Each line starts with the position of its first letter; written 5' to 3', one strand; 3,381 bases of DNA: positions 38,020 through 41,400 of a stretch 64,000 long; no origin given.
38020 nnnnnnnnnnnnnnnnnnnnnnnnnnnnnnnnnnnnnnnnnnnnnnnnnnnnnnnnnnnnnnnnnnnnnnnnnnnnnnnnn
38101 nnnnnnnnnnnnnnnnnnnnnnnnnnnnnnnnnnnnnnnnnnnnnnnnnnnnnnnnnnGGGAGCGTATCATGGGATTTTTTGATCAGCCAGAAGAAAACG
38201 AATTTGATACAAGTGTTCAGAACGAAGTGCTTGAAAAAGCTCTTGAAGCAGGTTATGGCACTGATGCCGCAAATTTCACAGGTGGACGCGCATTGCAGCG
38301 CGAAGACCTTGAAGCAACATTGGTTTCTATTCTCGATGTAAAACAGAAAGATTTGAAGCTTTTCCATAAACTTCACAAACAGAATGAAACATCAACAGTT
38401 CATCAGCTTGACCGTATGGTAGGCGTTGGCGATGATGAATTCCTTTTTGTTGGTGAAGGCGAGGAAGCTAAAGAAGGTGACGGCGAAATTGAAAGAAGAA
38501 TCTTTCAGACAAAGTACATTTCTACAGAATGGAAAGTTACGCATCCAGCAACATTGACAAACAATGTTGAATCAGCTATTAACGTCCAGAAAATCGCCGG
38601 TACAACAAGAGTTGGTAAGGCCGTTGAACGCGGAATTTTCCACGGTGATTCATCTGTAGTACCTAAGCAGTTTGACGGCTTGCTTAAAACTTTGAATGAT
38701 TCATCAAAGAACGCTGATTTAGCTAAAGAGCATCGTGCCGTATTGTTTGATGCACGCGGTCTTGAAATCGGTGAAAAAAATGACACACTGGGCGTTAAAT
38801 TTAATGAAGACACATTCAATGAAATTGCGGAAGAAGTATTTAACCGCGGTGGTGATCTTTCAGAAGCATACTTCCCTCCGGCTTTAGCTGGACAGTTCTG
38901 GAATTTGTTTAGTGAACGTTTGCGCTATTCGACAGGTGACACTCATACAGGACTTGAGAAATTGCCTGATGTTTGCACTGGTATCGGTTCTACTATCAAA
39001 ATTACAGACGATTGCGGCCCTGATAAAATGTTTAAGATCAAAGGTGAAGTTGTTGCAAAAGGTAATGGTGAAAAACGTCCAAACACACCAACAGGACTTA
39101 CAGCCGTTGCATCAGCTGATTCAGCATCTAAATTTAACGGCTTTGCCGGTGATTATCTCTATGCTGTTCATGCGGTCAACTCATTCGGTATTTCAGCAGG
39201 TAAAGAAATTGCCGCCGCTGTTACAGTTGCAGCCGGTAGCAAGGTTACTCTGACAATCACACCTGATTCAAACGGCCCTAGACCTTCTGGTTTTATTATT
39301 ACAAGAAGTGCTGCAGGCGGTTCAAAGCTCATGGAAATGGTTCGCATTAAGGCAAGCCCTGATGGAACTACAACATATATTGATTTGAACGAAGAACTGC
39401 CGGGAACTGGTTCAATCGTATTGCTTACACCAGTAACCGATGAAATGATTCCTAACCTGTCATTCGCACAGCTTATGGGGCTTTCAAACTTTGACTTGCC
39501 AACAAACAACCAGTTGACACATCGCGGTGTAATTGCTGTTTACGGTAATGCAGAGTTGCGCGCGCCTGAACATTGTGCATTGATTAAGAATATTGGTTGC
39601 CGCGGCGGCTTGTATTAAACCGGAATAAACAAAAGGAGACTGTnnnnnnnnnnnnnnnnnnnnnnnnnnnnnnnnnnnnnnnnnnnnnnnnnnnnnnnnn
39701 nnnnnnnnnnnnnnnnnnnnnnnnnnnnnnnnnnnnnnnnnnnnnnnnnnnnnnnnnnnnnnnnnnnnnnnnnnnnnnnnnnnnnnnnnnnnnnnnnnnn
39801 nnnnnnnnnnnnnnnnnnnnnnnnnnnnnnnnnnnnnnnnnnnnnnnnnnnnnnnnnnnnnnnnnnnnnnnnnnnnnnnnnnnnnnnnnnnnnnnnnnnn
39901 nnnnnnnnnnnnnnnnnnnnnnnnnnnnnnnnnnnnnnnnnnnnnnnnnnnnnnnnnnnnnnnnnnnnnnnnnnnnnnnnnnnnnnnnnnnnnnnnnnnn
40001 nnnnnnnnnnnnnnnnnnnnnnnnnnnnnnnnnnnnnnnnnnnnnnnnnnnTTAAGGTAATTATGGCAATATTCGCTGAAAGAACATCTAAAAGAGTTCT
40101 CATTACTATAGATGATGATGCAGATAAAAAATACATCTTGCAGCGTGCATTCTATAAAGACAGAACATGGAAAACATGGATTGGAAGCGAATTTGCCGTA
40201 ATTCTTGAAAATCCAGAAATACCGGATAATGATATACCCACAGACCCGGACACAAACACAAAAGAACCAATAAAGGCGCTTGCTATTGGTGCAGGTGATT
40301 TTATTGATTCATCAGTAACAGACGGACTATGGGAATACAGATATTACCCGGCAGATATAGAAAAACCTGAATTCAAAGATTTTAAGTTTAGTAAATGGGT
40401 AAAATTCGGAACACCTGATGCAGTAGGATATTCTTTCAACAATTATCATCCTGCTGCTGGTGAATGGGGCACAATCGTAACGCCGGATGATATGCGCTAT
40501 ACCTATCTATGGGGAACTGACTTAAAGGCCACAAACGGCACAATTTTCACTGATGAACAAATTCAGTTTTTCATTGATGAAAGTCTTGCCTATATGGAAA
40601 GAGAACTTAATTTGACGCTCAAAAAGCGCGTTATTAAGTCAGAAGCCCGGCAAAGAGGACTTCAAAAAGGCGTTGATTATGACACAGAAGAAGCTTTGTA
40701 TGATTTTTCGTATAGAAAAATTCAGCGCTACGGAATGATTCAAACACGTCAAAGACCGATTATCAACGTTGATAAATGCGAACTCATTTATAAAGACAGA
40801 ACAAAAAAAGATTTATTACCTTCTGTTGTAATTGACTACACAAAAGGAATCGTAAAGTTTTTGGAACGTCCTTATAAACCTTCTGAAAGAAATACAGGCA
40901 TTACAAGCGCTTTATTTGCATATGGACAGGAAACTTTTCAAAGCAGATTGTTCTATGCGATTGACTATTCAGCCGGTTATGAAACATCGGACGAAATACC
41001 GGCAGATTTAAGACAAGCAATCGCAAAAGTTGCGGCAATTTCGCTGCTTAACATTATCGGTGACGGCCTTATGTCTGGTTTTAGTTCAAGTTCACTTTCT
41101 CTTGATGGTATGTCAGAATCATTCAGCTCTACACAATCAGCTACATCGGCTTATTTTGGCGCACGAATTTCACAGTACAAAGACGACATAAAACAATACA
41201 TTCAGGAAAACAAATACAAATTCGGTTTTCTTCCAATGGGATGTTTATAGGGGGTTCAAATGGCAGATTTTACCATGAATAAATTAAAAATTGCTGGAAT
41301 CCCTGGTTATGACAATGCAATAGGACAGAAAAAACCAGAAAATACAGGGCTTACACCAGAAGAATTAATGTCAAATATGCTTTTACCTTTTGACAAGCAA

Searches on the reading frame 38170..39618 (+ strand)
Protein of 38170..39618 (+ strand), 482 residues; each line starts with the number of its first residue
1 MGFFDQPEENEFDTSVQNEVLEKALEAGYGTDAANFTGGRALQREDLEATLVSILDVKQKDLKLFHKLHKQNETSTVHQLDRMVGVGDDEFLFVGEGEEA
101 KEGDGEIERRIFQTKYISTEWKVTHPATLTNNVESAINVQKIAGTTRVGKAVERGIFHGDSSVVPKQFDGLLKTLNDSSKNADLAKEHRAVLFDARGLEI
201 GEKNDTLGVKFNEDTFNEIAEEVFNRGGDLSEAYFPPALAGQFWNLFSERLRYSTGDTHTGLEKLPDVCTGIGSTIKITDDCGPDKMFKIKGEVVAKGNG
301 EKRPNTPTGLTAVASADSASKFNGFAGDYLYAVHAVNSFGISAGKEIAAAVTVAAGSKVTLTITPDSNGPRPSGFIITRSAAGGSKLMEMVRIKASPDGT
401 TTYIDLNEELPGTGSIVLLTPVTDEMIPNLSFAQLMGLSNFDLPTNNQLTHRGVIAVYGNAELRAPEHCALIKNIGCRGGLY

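Call 32: search_protein_families(library=pfam, proteins=[window:38170-39618:+], max_evalue=0.001)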
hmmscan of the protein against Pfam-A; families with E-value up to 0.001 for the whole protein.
window:38170-39618:+ (482 aa): 1 family
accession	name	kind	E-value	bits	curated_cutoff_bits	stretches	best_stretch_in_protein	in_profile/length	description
PF17236.8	SU10_MCP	-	0.00057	19.9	24.1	0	133-260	101-212/292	SU10 major capsid protein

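Call 33: search_protein_families(library=phrogs, proteins=[window:38170-39618:+], max_evalue=0.001)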
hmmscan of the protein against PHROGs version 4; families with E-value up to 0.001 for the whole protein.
window:38170-39618:+ (482 aa): 2 families
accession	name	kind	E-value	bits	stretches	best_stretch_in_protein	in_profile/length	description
phrog_752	-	head and packaging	1e-59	203.7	1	14-476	14-469/475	major head protein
phrog_212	-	head and packaging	1.2e-05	25.8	1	102-183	71-154/301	major head protein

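Call 42: search_dna_similar(query=window:38170-39618:+, collection=phages, mode=protein, max_rows=15)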
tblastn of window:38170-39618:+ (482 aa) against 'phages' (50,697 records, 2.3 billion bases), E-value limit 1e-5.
Records with a match: 740; places in all: 740; records where one place covers at least 80% of the query: 731.
Best place of each record, by identity: <60% 740.
By first word of the organism name: Staphylococcus 338; Bacillus 223; Enterococcus 66; Listeria 54; Lactobacillus 17; Bacteroides 6; Thermus 5; Brochothrix 4; Pseudomonas 3; Mammaliicoccus 3; and 17 more.
By host as written in the record: Staphylococcus aureus 112; - 65; Listeria monocytogenes 43; Bacillus subtilis 26; Bacillus cereus 24; Staphylococcus sp. 23; Staphylococcus carnosus TM300 22; Bacillus thuringiensis subsp. kurstaki 20; and 187 more.
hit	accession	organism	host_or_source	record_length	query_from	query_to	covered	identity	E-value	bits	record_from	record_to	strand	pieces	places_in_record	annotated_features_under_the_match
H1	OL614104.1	Morganella phage Mecenats66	Morganella sp.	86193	21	482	96%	30.1%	5e-31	133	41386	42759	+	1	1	major capsid protein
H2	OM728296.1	Bacillus phage vB_BsuM-Goe26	Bacillus subtilis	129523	21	482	96%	28.4%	3e-24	112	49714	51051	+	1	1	hypothetical protein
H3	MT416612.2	Bacillus phage YungSlug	Bacillus thuringiensis kurstaki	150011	9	475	97%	28.1%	4e-27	121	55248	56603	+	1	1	major capsid protein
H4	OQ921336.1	Bacillus phage SPO1L1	Bacillus subtilis BEST7003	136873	10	475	97%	28.1%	2e-22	107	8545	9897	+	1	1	hypothetical protein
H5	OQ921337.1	Bacillus phage SPO1L2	Bacillus subtilis BEST7003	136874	10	475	97%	28.1%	2e-22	107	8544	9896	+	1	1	hypothetical protein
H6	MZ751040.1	Bacillus phage phi18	Bacillus subtilis subsp. subtilis str. ...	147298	10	475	97%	28.0%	5e-23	108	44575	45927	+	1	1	major capsid protein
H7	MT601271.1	Bacillus phage vB_BsuM-Goe10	Bacillus subtilis Delta6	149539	10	475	97%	28.0%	5e-23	108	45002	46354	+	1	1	major capsid protein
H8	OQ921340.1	Bacillus phage SPO1L5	Bacillus subtilis BEST7003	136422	10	475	97%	28.0%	1e-22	107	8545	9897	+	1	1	hypothetical protein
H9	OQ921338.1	Bacillus phage SPO1L3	Bacillus subtilis BEST7003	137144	10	475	97%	28.0%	1e-22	107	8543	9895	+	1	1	hypothetical protein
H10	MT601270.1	Bacillus phage vB_BsuM-Goe9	Bacillus subtilis Delta6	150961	10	475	97%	28.0%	1e-22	107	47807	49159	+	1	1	putative membrane-bound protein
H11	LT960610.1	Bacillus phage SBSphiC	Bacillus subtilis BEST7003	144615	21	482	96%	28.2%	9e-24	111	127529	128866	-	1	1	record has no annotation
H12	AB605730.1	Bacillus phage SP-10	-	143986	21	482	96%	28.0%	5e-23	108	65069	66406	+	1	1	major capsid protein precursor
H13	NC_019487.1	Bacillus phage SP-10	-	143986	21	482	96%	28.0%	5e-23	108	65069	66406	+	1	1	major head protein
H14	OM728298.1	Bacillus phage vB_BsuM-Goe16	Bacillus subtilis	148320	19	475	95%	28.0%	9e-22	105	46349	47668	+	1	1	hypothetical protein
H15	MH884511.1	Exiguobacterium phage vB_EalM-132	Exiguobacterium alkaliphilum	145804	10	475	97%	27.3%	1e-17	92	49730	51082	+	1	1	hypothetical protein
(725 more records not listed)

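Call 45: find_related_loci(query=window:38170-39618:+, collection=genome_contigs, flank=10000)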
Query window:38170-39618:+ (482 aa) in genome_contigs; peptide patterns used: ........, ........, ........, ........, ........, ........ (x = any residue, [..] = any of these).
64 stretches matched a pattern; 1 encode a relative of the query (tblastn E <= 1e-3); 1 distinct loci.
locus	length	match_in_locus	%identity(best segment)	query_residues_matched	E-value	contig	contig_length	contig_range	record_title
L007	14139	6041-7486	98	1-482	0e+0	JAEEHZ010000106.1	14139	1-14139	MAG: Clostridiaceae bacterium isolate Tb.RUG.134 k141_4710606_flag=0_multi=17.4952_len=14139, whole genome shotgun seque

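Call 46: find_related_loci(query=window:38170-39618:+, collection=viral_contigs, flank=10000)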
Query window:38170-39618:+ (482 aa) in viral_contigs; peptide patterns used: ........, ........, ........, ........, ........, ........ (x = any residue, [..] = any of these).
7 stretches matched a pattern; 4 encode a relative of the query (tblastn E <= 1e-3); 4 distinct loci.
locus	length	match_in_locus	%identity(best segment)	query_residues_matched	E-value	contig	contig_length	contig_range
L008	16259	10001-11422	58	9-482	1e-178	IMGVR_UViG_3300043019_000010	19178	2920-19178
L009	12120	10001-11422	58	9-482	9e-179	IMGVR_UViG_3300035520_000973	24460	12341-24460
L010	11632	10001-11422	58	9-482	9e-179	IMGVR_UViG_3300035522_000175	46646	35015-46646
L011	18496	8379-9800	58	9-482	1e-178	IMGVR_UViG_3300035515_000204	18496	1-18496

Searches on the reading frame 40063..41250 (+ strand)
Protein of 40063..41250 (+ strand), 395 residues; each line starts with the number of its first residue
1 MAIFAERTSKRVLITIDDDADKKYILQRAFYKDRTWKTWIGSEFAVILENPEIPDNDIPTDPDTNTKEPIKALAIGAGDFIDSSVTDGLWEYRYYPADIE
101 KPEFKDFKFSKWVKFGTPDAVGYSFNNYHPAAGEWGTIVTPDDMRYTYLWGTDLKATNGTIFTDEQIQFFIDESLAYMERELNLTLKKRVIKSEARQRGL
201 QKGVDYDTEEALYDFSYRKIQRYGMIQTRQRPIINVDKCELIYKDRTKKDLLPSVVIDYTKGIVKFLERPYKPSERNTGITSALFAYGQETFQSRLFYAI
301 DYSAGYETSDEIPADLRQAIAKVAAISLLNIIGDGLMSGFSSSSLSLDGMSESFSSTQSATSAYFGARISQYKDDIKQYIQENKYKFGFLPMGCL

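Call 33: search_protein_families(library=phrogs, proteins=[window:40063-41250:+], max_evalue=0.001)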
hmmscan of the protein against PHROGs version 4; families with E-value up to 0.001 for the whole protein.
window:40063-41250:+ (395 aa): 2 families
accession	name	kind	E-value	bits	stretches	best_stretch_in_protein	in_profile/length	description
phrog_772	-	tail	1e-37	131.2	1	131-394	35-304/305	tail fiber protein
phrog_442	-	connector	1.1e-05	25.9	1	298-373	195-261/270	head-tail adaptor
